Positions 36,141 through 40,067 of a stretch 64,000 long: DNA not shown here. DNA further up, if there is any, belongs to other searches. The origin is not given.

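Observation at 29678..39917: Three-gene operon: PLD-SNF2 helicase-nuclease + giant gamma-class N6A methyltransferase + 1208-aa unknown protein (candidate undescribed DNA-modification defence system)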

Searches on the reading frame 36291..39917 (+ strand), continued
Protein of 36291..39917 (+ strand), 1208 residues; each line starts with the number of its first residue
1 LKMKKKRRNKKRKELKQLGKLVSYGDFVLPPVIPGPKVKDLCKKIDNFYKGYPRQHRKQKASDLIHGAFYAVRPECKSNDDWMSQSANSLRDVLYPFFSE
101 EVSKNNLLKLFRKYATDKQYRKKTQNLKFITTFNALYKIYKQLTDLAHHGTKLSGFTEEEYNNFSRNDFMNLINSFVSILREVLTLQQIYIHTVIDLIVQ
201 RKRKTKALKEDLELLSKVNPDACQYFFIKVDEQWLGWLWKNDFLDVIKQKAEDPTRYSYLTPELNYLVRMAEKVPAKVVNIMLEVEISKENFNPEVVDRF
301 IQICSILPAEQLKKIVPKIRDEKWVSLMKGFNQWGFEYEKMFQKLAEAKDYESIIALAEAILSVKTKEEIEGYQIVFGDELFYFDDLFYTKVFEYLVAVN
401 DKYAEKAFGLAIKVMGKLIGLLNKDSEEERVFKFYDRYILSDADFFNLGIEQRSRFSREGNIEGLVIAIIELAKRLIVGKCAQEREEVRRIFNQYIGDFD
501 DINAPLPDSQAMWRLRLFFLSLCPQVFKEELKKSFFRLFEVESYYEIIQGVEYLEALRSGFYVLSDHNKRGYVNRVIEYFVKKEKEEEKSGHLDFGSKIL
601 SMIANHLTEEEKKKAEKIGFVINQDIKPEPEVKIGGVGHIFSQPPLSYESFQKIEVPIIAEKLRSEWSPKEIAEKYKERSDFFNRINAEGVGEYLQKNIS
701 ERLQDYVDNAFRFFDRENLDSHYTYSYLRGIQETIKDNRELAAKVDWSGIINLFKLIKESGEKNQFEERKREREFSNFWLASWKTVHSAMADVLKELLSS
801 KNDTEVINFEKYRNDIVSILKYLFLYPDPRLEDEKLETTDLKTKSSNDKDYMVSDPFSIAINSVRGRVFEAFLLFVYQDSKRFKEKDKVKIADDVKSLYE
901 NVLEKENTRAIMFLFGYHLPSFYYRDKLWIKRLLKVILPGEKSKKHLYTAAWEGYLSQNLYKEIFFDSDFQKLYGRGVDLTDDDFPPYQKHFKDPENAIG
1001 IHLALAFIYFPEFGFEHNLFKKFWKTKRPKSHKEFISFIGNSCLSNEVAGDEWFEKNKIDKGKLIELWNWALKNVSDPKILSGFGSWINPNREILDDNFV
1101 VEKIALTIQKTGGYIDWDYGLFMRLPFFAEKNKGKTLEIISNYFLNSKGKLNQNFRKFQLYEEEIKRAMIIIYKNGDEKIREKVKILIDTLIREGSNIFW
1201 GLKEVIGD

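Call 29: find_related_loci(query=A1, collection=genome_contigs, flank=10000)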
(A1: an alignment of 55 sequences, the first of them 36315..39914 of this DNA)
Query A1 (1200 aa) in genome_contigs; peptide patterns used: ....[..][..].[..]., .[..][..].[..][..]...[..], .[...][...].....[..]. (x = any residue, [..] = any of these).
168 stretches matched a pattern; 116 encode a relative of the query (tblastn E <= 1e-3); the best 80 are kept; 80 distinct loci.
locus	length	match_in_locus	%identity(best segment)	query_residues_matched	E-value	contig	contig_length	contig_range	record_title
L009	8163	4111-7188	51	174-1198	0e+0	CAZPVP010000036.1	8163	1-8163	MAG TPA_asm: uncultured Gammaproteobacteria bacterium isolate SRP141376_co1_289 genome assembly, contig: NODE_15533_leng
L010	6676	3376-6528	52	164-1200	0e+0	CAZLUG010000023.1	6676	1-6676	MAG TPA_asm: uncultured Candidatus Saccharibacteria bacterium isolate binchicken_co164_196 genome assembly, contig: NODE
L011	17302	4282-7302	50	176-1198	0e+0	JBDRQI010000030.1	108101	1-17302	MAG: Candidatus Omnitrophota bacterium isolate MEGAHIT-group-2.36 k141_1378028, whole genome shotgun sequence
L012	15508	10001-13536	49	17-1198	0e+0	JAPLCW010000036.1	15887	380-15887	MAG: Candidatus Auribacterota bacterium isolate LacPavin_0920_SED2_MAG_54_22 LacPavin_0920_SED2_scaffold_421685, whole g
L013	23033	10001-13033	48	178-1200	0e+0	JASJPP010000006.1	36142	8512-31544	MAG: Patescibacteria group bacterium isolate MAG_93 NODE_531_length_36142_cov_51.223460, whole genome shotgun sequence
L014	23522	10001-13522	42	17-1200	0e+0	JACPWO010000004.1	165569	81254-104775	MAG: Candidatus Andersenbacteria bacterium isolate NC_groundwater_813_Pr1_B-0.1um_46_36 Montesol18_Bp1_scaffold_1812318,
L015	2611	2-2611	54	37-911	0e+0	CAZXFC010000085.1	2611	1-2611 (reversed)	MAG TPA_asm: uncultured Candidatus Saccharibacteria bacterium isolate SRP269290_co1_801 genome assembly, contig: NODE_78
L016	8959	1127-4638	47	15-1198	0e+0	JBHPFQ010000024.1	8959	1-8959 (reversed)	Patescibacteria group bacterium isolate SAG AM-311-K04 NODE_24_length_8959_cov_26.666891, whole genome shotgun sequence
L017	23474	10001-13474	42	15-1198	0e+0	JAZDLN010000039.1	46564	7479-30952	MAG: Candidatus Falkowbacteria bacterium isolate MEGAHIT-group-0.601 k141_19842800, whole genome shotgun sequence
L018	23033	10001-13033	51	176-1198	0e+0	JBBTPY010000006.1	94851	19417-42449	MAG: Patescibacteria group bacterium isolate H52-bin120_1 H52_bin120_1_000000000006, whole genome shotgun sequence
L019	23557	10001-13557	49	15-1199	0e+0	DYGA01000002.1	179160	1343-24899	MAG TPA_asm: Candidatus Paceibacter sp. isolate BE2012_33_23 Afr_mines_BE2012_36_length_179160_cov_9_665811, whole genom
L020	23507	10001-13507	40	15-1198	0e+0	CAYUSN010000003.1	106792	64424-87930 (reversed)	MAG TPA_asm: uncultured Candidatus Saccharibacteria bacterium isolate SRP323723_co1_13 genome assembly, contig: NODE_160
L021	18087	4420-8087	47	17-1198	0e+0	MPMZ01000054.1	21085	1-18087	MAG: Nitrospira sp. bin75 NODE_3391_length_21085_cov_11.6294_ID_6781, whole genome shotgun sequence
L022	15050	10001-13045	48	178-1198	0e+0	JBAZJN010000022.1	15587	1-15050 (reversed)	MAG: Patescibacteria group bacterium isolate SO_2017_LW4_120 scaffold_7348_c1_LW137-91_2017, whole genome shotgun sequen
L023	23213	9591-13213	47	31-1199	0e+0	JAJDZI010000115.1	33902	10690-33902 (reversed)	MAG: Nitrospirales bacterium isolate jk18x40bins.30 k141_2122712, whole genome shotgun sequence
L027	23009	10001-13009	45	178-1198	0e+0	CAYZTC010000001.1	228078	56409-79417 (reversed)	MAG TPA_asm: uncultured Candidatus Saccharibacteria bacterium isolate SRP068000_co1_121 genome assembly, contig: NODE_21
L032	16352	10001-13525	40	23-1198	0e+0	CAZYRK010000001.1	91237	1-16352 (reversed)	MAG TPA_asm: uncultured Candidatus Saccharibacteria bacterium isolate SRP128015_co1_279 genome assembly, contig: NODE_99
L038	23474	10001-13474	39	17-1198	0e+0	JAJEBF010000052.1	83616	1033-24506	MAG: Caldilineaceae bacterium isolate jk18x8bins.28 k141_99301, whole genome shotgun sequence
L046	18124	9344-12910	40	23-1198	0e+0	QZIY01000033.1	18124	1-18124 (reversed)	MAG: Candidatus Parcubacteria bacterium isolate SURF_53 Ga0104751_1004521, whole genome shotgun sequence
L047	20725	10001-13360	40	28-1198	0e+0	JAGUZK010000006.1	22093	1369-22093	MAG: Candidatus Woesebacteria bacterium isolate DeMMO6_59 c_000000051042, whole genome shotgun sequence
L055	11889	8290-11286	41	178-1200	0e+0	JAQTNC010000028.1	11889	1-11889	MAG: Patescibacteria group bacterium isolate STA_55 NODE_10746_length_11889_cov_5.957150_Sandtown_A, whole genome shotgu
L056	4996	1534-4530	39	178-1200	0e+0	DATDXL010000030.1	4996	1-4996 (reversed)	MAG TPA_asm: Candidatus Paceibacterota bacterium isolate SMAG_U8138 k141_655558, whole genome shotgun sequence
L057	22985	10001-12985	42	173-1197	0e+0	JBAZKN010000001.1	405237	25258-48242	MAG: Patescibacteria group bacterium isolate SO_2017_LW4_144 scaffold_63_c1_LW137-91_2017, whole genome shotgun sequence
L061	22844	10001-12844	42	209-1200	0e+0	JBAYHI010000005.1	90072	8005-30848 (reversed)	MAG: Patescibacteria group bacterium isolate SO_2016_GW1_146 scaffold00573_OW334_2016, whole genome shotgun sequence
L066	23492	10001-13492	37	28-1198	0e+0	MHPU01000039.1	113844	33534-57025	MAG: Candidatus Staskawiczbacteria bacterium RIFOXYD1_FULL_32_13 rifoxyd1_full_scaffold_71, whole genome shotgun sequenc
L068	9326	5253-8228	39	178-1200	0e+0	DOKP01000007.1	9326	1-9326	MAG TPA_asm: Candidatus Moraniibacteriota bacterium isolate UBA9337 contig_179, whole genome shotgun sequence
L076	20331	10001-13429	45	16-1198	0e+0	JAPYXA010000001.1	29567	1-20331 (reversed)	MAG: Candidatus Paceibacterota bacterium isolate RSWP22 scaffold_159_c1, whole genome shotgun sequence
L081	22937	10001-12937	38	178-1198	0e+0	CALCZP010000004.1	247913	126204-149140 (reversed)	MAG TPA_asm: uncultured bacterium isolate SRR6231138_bin.7_CONCOCT_v1.1_MAG genome assembly, contig: ERZ650240.2, whole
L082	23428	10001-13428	37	17-1198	0e+0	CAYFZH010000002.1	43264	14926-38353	MAG TPA_asm: uncultured Candidatus Saccharibacteria bacterium isolate ERP113451_co1_12 genome assembly, contig: NODE_838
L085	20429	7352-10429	43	176-1198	0e+0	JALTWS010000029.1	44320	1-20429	MAG: Candidatus Azambacteria bacterium isolate S141_metabat1_scaf2bin.007 S141_NODE_456_length_44320_cov_7.414613, whole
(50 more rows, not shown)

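Call 39: search_protein_families(library=pfam, proteins=[L038:9377-10501:+, L022:9387-10004:+, L027:8873-9997:+, L017:13488-14351:+, L046:6904-9297:+, L018:6327-9170:+, L046:14306-15106:-, L082:8516-9841:-, L020:6881-7429:-, L012:7099-9981:+], max_evalue=0.001)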
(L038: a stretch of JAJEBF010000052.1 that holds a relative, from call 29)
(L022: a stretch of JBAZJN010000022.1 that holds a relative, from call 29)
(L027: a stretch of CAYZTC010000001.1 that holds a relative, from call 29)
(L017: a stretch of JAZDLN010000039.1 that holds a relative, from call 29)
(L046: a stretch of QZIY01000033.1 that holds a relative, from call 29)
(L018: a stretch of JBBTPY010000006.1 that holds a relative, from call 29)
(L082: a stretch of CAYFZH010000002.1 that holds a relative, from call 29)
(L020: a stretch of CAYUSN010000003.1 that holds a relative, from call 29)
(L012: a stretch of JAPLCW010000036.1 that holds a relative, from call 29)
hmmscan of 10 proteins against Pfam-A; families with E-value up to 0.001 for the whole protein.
L038:9377-10501:+ (374 aa): 1 family
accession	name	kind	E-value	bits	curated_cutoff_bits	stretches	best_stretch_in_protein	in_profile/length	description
PF08867.16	FRG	-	2e-16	61.1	25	1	32-121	2-93/94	FRG domain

L022:9387-10004:+ (205 aa): 0 families

L027:8873-9997:+ (374 aa): 1 family
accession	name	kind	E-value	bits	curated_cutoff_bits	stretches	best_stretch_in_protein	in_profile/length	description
PF12770.12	CHAT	-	0.00015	21.8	24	1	114-357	27-268/289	CHAT domain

L017:13488-14351:+ (287 aa): 3 families
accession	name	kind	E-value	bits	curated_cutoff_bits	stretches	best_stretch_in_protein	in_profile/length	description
PF04471.18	Mrr_cat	-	2.3e-28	99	21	1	169-278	2-115/115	Restriction endonuclease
PF22722.2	NA-iREase1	-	1.2e-08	35.3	27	1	176-266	1-93/106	NACHT-associated inactive Restriction Endonuclease 1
PF13156.12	Mrr_cat_2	-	6.8e-05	23.2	22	1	192-275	22-108/127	Restriction endonuclease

L046:6904-9297:+ (797 aa): 3 families
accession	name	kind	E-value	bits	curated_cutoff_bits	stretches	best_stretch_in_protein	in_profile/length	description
PF04851.21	ResIII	-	1.2e-17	64.7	22.5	1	28-217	2-164/164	Type III restriction enzyme, res subunit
PF18766.7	SWI2_SNF2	-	4.6e-07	30.1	26.7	1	34-217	2-157/221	SWI2/SNF2 ATPase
PF00270.35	DEAD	-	3.9e-05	23.9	26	1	54-221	13-166/167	DEAD/DEAH box helicase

L018:6327-9170:+ (947 aa): 3 families
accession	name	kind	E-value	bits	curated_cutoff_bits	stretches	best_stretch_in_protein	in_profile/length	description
PF04851.21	ResIII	-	3.1e-11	43.9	22.5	1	99-318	17-162/164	Type III restriction enzyme, res subunit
PF08722.17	Tn7_TnsA-like_N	-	1.2e-05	26.1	26.5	1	831-892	11-74/85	TnsA-like endonuclease N terminal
PF00271.37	Helicase_C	-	0.001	19.8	23.5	0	449-529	39-108/110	Helicase conserved C-terminal domain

L046:14306-15106:- (266 aa): 2 families
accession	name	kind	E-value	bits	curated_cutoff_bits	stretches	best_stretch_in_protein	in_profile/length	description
PF01555.25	N6_N4_Mtase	-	8.2e-36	124.4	26.7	1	44-241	1-220/221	DNA methylase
PF03602.21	Cons_hypoth95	-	1.8e-05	25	24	0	200-253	39-95/182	Conserved hypothetical protein 95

L082:8516-9841:- (441 aa): 3 families
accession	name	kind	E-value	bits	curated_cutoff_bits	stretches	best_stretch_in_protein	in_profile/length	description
PF00239.26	Resolvase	-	7.2e-19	68.8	23.3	1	25-170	3-144/145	Resolvase, N terminal domain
PF07508.19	Recombinase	-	3.1e-12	47.1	21.1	1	196-286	2-101/102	Recombinase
PF13408.12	Zn_ribbon_recom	-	9.4e-10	39.2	25.3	1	298-353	2-51/58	Recombinase zinc beta ribbon domain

L020:6881-7429:- (182 aa): 2 families
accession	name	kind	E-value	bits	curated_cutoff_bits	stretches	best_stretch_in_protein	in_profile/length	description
PF01527.26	HTH_Tnp_1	-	4.3e-05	24.1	24.1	1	21-62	9-49/75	Transposase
PF13022.12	HTH_Tnp_1_2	-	0.00034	21.1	27.9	0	41-102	32-94/122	Helix-turn-helix of insertion element transposase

L012:7099-9981:+ (960 aa): 6 families
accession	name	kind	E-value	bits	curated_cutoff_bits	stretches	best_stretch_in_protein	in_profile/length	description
PF07669.17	Eco57I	-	1.4e-32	113.6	25.3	1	466-648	1-163/171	Eco57I restriction-modification methylase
PF12950.13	TaqI_C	-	4.6e-23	82.2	26.5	1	765-882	2-117/118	TaqI-like C-terminal specificity domain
PF02384.22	N6_Mtase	-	1.7e-19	70.7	20.4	1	340-687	4-246/311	N-6 DNA Methylase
PF20473.4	MmeI_Mtase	-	4.6e-13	49.4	27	1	401-639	16-216/259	MmeI, DNA-methyltransferase domain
PF04313.20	HSDR_N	-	0.00038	20.8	25.1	0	65-144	117-196/198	Type I restriction enzyme R protein N terminus (HSDR_N)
PF13588.12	HSDR_N_2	-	0.00056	20.4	25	0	64-151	22-107/110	Type I restriction enzyme R protein N terminus (HSDR_N)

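Call 41: search_protein_representatives(alignment_id=A1)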
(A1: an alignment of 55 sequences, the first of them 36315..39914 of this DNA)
Query: 55 sequences, 1182 profile positions. Proteins with E-value up to 0.001 (for the whole library): 2574; up to 1e-10: 1747; up to 1e-30: 541. The best 150 are listed.
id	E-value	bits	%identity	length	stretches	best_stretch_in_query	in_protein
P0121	0.0e+00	1543.6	-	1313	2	14-1180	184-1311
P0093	0.0e+00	1499.1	-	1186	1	4-1180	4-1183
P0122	0.0e+00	1455.2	-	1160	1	24-1179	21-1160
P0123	0.0e+00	1402.5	-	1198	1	3-1180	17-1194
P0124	0.0e+00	1398.9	-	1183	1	11-1180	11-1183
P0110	0.0e+00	1393.6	-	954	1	3-936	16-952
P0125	0.0e+00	1375.9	-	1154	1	5-1181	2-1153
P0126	0.0e+00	1331.4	-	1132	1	14-1179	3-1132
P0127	0.0e+00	1331.3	-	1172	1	17-1180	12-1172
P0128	0.0e+00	1323.2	-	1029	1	170-1181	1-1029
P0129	0.0e+00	1315.1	-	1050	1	186-1181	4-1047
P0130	0.0e+00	1314.8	-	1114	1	52-1181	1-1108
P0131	0.0e+00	1313.7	-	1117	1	57-1179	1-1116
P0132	0.0e+00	1293.9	-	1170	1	16-1179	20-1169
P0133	0.0e+00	1281.2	-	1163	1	3-1181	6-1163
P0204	4.0e-258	876.1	-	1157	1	21-1178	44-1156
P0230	2.6e-222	757.5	-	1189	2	189-1180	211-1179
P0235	8.3e-214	729.3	-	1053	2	262-1180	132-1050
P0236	1.4e-209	715.4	-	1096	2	595-1177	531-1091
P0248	1.5e-191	655.6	-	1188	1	19-1175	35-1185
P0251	4.5e-184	630.9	-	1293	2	10-1172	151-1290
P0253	3.6e-181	621.2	-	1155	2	144-1177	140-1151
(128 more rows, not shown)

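Call 43: search_protein_families(library=pfam, proteins=[P0121, P0230, P0251, P0235, P0236, P0253, P0204, P0248], max_evalue=0.01)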
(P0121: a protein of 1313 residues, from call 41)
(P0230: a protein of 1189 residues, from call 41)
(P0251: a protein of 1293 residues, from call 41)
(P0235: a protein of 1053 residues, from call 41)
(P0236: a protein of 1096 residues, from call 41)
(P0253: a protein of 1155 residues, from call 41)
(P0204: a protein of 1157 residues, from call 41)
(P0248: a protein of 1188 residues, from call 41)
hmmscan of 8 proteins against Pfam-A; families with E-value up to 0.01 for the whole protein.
P0121 (1313 aa): 1 family
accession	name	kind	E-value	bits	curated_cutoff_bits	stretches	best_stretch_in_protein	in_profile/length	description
PF18165.6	pP_pnuc_1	-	0.0065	16.5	26.3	0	50-83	11-40/133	Predicted pPIWI-associating nuclease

P0230 (1189 aa): 0 families

P0251 (1293 aa): 1 family
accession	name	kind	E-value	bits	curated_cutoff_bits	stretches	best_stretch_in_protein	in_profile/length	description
PF18165.6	pP_pnuc_1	-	5.1e-06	26.6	26.3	1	59-90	10-40/133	Predicted pPIWI-associating nuclease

P0235 (1053 aa): 0 families

P0236 (1096 aa): 0 families

P0253 (1155 aa): 0 families

P0204 (1157 aa): 0 families

P0248 (1188 aa): 0 families
